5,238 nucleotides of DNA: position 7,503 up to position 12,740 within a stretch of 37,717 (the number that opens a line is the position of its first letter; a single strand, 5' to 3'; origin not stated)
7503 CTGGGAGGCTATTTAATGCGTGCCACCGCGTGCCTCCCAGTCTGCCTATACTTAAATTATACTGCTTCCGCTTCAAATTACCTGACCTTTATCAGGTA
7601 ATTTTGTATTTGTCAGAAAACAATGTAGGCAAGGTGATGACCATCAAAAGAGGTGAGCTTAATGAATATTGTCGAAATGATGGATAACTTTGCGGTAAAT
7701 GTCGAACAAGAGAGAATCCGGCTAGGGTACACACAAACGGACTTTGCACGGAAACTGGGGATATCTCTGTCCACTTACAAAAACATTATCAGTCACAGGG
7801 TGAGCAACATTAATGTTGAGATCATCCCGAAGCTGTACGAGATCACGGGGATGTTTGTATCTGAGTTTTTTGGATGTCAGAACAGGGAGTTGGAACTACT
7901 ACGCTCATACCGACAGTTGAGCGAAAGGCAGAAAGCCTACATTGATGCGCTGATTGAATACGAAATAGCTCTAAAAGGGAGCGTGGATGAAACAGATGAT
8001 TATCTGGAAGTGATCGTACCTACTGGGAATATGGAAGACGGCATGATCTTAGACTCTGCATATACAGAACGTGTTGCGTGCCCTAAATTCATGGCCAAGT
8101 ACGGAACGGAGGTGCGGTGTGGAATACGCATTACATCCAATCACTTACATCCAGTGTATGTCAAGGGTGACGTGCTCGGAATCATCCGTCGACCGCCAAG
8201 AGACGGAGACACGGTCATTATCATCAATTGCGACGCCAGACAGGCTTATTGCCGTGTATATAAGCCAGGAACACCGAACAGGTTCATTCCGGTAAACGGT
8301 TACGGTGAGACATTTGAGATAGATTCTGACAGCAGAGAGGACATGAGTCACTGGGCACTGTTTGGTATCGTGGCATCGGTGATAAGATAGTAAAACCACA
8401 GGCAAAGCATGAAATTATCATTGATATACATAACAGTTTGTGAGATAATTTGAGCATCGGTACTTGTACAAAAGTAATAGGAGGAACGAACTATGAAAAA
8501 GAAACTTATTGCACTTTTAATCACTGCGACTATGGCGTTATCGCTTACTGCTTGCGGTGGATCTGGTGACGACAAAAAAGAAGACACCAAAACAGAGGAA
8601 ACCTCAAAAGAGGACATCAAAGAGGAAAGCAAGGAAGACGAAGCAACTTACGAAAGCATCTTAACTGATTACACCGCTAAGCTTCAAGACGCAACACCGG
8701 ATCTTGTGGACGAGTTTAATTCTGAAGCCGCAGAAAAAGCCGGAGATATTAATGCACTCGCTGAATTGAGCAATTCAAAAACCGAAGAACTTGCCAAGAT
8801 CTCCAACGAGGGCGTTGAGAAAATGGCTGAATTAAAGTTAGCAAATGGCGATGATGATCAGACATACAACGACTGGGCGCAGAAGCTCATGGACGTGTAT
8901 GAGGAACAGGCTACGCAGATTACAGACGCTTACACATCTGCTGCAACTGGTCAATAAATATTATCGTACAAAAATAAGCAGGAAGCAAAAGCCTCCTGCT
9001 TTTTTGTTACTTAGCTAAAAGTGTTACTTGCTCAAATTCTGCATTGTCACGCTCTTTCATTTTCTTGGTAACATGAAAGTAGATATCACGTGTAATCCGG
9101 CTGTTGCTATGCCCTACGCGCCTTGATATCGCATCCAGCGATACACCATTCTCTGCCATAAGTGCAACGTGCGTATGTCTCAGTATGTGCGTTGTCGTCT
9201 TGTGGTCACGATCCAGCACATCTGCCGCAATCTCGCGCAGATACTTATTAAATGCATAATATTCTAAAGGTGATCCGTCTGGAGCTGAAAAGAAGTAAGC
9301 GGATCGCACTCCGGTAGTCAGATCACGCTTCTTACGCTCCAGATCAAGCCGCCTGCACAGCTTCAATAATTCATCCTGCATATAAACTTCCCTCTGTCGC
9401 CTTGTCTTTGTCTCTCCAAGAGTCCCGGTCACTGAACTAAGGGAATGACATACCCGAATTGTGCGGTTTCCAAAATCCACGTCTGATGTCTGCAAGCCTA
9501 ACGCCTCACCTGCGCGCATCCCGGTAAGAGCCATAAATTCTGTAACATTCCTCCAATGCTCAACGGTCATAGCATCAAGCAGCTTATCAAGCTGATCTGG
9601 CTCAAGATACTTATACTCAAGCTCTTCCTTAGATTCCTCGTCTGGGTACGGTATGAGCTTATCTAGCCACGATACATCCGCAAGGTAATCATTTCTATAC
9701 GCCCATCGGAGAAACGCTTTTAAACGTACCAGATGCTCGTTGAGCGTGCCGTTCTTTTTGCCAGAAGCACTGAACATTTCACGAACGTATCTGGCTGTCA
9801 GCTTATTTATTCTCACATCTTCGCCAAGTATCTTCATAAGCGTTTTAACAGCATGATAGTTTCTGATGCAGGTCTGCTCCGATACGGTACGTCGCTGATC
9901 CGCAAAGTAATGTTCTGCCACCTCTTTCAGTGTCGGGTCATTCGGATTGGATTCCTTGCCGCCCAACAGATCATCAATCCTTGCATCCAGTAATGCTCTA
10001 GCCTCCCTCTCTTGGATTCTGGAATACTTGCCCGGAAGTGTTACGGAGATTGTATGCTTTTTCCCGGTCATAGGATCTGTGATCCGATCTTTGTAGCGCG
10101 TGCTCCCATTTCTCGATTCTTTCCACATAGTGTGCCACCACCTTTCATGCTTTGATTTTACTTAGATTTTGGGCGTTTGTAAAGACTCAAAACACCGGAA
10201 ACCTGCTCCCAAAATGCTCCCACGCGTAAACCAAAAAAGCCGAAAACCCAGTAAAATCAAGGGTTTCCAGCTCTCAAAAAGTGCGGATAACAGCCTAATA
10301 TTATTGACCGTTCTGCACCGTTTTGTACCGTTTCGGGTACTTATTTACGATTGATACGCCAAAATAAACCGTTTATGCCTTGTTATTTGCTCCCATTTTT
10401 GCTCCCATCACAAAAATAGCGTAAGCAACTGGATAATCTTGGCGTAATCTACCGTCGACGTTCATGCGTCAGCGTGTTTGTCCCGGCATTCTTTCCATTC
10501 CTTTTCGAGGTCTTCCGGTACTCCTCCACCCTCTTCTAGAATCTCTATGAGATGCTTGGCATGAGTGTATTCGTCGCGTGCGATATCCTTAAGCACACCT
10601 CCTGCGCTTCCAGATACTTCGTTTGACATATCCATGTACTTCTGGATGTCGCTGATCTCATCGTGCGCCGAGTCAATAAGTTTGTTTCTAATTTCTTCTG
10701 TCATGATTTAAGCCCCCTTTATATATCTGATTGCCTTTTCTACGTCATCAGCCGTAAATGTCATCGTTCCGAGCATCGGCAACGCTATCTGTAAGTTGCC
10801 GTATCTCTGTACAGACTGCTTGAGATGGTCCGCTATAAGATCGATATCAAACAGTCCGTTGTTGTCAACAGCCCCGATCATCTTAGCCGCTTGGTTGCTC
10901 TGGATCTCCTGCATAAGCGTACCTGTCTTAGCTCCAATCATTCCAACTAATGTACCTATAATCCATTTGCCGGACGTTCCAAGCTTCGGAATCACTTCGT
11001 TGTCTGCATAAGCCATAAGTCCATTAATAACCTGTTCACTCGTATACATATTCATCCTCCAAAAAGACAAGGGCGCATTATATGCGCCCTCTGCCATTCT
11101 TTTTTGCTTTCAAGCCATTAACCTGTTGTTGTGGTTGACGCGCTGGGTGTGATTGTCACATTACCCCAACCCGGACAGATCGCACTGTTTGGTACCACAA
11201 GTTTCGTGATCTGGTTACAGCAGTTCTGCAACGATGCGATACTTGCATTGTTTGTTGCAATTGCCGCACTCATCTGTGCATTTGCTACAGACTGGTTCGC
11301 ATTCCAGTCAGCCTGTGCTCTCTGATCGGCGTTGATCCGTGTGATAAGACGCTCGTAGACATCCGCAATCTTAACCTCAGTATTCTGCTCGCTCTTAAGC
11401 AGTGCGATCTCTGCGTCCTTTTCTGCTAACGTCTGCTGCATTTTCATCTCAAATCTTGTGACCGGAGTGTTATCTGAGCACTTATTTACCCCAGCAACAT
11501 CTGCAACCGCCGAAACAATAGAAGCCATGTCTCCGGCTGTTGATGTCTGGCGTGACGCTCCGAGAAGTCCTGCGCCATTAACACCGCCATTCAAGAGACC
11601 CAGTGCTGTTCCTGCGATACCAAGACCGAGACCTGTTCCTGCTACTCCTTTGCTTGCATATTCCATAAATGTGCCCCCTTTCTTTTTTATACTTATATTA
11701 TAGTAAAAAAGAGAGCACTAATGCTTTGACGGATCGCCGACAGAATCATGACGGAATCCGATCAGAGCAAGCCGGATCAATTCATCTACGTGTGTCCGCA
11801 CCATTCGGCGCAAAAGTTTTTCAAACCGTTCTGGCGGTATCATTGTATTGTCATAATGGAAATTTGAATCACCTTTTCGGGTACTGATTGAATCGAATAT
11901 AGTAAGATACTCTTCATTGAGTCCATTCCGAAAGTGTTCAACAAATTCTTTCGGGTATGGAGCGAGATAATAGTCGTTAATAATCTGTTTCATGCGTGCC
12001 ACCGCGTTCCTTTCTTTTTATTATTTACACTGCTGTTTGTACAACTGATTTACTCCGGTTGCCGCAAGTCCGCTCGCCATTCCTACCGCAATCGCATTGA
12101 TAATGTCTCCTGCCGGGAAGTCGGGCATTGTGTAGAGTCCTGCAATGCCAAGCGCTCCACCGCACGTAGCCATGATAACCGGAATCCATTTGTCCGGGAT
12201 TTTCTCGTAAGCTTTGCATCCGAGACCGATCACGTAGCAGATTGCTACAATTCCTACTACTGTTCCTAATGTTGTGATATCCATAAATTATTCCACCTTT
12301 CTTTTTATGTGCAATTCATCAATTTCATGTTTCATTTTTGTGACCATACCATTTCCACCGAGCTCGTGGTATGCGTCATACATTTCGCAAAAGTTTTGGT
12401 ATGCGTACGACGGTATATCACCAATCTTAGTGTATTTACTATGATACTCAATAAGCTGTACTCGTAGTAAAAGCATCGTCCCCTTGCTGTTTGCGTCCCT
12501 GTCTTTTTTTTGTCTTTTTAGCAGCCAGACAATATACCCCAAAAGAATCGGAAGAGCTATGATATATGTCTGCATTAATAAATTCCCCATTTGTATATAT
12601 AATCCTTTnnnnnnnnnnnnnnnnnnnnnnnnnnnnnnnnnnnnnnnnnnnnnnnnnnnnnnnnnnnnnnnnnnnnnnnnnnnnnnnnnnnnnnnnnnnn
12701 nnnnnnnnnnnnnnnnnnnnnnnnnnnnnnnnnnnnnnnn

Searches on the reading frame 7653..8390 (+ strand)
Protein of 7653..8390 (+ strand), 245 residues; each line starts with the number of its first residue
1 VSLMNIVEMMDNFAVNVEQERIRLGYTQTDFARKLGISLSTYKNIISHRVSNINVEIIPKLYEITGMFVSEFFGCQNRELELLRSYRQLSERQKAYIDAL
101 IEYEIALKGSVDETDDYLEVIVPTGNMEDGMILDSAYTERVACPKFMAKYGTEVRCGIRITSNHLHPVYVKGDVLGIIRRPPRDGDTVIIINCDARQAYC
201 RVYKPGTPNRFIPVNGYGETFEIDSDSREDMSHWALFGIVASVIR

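Call 80: search_protein_families(library=pfam, proteins=[window:7653-8390:+], max_evalue=0.001)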
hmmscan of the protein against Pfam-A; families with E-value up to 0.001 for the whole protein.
window:7653-8390:+ (245 aa): 3 families
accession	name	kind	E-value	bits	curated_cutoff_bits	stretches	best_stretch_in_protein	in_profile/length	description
PF01381.28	HTH_3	-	1.9e-06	28.3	23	1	18-61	2-44/55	Helix-turn-helix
PF12844.13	HTH_19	-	0.00017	21.9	30.2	1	21-66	8-52/64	Helix-turn-helix domain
PF00157.23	Pou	-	0.00039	20.7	27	1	9-36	5-32/72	Pou domain - N-terminal to homeobox domain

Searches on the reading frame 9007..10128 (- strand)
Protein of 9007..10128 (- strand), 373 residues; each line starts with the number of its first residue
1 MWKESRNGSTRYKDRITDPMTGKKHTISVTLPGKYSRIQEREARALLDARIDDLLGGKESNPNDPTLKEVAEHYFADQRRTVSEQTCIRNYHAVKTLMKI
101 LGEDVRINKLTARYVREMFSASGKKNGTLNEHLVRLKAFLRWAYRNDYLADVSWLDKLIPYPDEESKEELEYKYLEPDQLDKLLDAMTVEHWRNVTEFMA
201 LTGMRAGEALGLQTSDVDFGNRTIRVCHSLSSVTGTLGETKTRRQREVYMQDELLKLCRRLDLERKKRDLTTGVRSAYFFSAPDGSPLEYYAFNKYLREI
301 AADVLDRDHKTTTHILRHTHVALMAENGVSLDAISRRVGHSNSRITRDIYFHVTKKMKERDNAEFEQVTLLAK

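Call 7: search_protein_families(library=phrogs, proteins=[window:9007-10128:-], max_evalue=0.001)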
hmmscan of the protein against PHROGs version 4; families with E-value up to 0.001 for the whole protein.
window:9007-10128:- (373 aa): 4 families
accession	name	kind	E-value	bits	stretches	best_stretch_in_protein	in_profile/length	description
phrog_1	-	integration and excision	4.7e-68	231.9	1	2-361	109-443/611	integrase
phrog_216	-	integration and excision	4.8e-31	109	1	132-361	18-232/301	integrase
phrog_7685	-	integration and excision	1.7e-14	55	1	288-367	162-237/240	integrase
phrog_7269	-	integration and excision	7.6e-06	26.8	1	288-356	8-72/89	integrase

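Call 8: search_protein_families(library=pfam, proteins=[window:9007-10128:-], max_evalue=0.01)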
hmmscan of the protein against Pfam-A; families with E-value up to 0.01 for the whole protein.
window:9007-10128:- (373 aa): 4 families
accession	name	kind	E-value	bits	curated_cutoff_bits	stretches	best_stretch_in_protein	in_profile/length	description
PF00589.27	Phage_integrase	-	3.2e-30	105.6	27.1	1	173-356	1-171/172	Phage integrase family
PF13102.12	Phage_int_SAM_5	-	8.5e-05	23.3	22.3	1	67-150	2-89/98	Phage integrase SAM-like domain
PF14659.12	Phage_int_SAM_3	-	0.00087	19.9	22.6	1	66-117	1-52/58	Phage integrase, N-terminal SAM-like domain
PF02899.23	Phage_int_SAM_1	-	0.0067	17.1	22.3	0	79-145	11-81/83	Phage integrase, N-terminal SAM-like domain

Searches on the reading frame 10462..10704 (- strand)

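Call 7: search_protein_families(library=phrogs, proteins=[window:10462-10704:-], max_evalue=0.001)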
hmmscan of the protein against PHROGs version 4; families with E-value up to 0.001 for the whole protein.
window:10462-10704:- (80 aa): 0 families

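Call 8: search_protein_families(library=pfam, proteins=[window:10462-10704:-], max_evalue=0.01)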
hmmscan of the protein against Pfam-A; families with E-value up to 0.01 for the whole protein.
window:10462-10704:- (80 aa): 1 family
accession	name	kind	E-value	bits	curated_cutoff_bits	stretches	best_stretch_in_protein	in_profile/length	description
PF02915.23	Rubrerythrin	-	0.00039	21.2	22.8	1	12-72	6-71/137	Rubrerythrin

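Call 65: search_protein_families(library=ncbifam, proteins=[window:10462-10704:-], max_evalue=0.01)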
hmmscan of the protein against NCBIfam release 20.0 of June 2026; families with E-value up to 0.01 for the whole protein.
window:10462-10704:- (80 aa): 0 families

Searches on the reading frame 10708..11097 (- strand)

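Call 7: search_protein_families(library=phrogs, proteins=[window:10708-11097:-], max_evalue=0.001)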
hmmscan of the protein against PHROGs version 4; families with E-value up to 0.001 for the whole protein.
window:10708-11097:- (129 aa): 0 families

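Call 8: search_protein_families(library=pfam, proteins=[window:10708-11097:-], max_evalue=0.01)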
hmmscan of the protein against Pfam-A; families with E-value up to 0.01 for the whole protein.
window:10708-11097:- (129 aa): 0 families

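Call 30: search_protein_families(library=pfam, proteins=[window:10708-11097:-], max_evalue=0.01)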
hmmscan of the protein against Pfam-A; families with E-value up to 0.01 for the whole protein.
window:10708-11097:- (129 aa): 0 families

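Call 65: search_protein_families(library=ncbifam, proteins=[window:10708-11097:-], max_evalue=0.01)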
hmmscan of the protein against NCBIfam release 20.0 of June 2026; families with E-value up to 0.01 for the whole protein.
window:10708-11097:- (129 aa): 1 family
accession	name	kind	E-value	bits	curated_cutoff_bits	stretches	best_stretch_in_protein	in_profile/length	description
NF011646.0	PRK15064.1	equivalog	0.0049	15.4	762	1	40-128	355-441/530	ABC-F family ATPase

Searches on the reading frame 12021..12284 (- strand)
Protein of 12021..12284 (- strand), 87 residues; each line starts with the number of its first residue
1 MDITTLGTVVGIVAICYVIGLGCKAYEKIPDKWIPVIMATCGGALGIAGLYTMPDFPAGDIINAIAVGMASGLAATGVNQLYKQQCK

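Call 7: search_protein_families(library=phrogs, proteins=[window:12021-12284:-], max_evalue=0.001)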
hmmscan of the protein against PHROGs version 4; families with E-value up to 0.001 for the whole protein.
window:12021-12284:- (87 aa): 2 families
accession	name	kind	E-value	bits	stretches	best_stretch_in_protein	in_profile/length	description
phrog_1129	-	lysis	6e-22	78.5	1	7-85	9-80/86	holin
phrog_1299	-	lysis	5.3e-09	36.8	1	8-84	9-82/100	holin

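Call 8: search_protein_families(library=pfam, proteins=[window:12021-12284:-], max_evalue=0.01)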
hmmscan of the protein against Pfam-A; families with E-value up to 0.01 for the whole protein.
window:12021-12284:- (87 aa): 2 families
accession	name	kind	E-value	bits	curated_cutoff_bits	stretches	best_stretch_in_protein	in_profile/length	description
PF16079.10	Phage_holin_5_2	-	5e-25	88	29.2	1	12-84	1-75/76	Phage holin family Hol44, in holin superfamily V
PF06946.16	Phage_holin_5_1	-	0.0056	17.5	22.4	1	12-84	14-83/93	Bacteriophage A118-like holin, Hol118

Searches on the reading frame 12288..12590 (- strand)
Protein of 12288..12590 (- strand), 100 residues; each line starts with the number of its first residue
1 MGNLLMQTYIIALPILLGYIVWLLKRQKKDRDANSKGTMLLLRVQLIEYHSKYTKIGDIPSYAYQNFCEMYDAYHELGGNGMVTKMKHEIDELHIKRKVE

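Call 7: search_protein_families(library=phrogs, proteins=[window:12288-12590:-], max_evalue=0.001)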
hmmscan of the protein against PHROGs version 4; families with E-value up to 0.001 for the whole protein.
window:12288-12590:- (100 aa): 2 families
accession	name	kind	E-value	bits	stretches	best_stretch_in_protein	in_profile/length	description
phrog_4105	-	unknown function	6.5e-27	94.8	1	7-98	10-101/103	-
phrog_4257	-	unknown function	6.2e-06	27.5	1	25-98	63-136/138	-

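Call 8: search_protein_families(library=pfam, proteins=[window:12288-12590:-], max_evalue=0.01)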
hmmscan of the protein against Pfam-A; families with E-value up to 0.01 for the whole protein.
window:12288-12590:- (100 aa): 0 families

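Call 65: search_protein_families(library=ncbifam, proteins=[window:12288-12590:-], max_evalue=0.01)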
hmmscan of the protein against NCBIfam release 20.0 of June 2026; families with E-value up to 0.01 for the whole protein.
window:12288-12590:- (100 aa): 0 families
